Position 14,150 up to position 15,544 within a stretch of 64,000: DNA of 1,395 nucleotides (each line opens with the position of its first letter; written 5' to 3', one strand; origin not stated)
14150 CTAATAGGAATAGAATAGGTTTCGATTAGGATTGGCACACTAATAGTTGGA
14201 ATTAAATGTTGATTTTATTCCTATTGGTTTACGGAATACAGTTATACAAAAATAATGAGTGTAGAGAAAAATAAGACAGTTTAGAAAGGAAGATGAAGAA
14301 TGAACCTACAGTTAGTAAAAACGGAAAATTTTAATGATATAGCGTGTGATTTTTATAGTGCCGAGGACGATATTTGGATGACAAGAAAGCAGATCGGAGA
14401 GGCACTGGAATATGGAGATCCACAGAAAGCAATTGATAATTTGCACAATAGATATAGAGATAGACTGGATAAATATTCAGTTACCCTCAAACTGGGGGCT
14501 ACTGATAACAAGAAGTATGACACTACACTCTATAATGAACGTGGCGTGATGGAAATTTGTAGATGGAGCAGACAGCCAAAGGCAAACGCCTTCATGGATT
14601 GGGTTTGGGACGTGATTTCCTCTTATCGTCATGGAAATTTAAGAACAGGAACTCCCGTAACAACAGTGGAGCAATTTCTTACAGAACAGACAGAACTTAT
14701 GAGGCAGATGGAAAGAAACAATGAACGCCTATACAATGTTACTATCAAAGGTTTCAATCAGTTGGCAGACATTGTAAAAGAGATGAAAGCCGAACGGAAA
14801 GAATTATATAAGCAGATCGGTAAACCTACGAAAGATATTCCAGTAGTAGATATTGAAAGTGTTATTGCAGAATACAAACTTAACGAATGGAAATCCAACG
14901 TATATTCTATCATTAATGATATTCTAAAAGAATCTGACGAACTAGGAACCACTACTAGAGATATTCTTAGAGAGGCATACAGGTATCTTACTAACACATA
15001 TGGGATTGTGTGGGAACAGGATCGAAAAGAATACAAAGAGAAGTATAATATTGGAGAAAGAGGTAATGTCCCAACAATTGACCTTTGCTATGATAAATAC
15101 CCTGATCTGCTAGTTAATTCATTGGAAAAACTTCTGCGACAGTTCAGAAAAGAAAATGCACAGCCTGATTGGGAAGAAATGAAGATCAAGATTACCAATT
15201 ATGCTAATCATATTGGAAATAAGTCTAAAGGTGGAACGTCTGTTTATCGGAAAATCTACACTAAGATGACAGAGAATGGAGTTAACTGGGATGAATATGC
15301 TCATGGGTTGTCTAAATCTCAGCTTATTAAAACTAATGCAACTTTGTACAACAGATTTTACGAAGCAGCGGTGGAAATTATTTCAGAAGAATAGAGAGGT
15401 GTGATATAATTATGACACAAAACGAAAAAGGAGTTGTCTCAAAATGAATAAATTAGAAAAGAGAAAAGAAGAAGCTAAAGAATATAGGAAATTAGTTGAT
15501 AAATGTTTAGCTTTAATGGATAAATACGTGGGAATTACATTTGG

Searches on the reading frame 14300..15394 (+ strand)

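Call 54: search_protein_families(library=phrogs, proteins=[window:14300-15394:+], max_evalue=0.00001)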
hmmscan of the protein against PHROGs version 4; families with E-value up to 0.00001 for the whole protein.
window:14300-15394:+ (364 aa): 7 families
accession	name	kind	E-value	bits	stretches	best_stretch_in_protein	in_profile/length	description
phrog_5060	-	transcription regulation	1.7e-14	55.4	1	10-211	11-211/224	anti-repressor Ant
phrog_2011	-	transcription regulation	1.3e-12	49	1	3-112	1-114/275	anti-repressor Ant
phrog_463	-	transcription regulation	1.5e-12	48.6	1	2-223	4-213/250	anti-repressor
phrog_9976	-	transcription regulation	1.9e-10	41.9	1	7-170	2-160/188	anti-repressor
phrog_2593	-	transcription regulation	2.6e-09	38.2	1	11-111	27-129/255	anti-repressor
phrog_245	-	transcription regulation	6.4e-07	30.2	1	10-147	45-172/319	anti-repressor Ant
phrog_2899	-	transcription regulation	6.6e-06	26.9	1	10-192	14-186/263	anti-repressor Ant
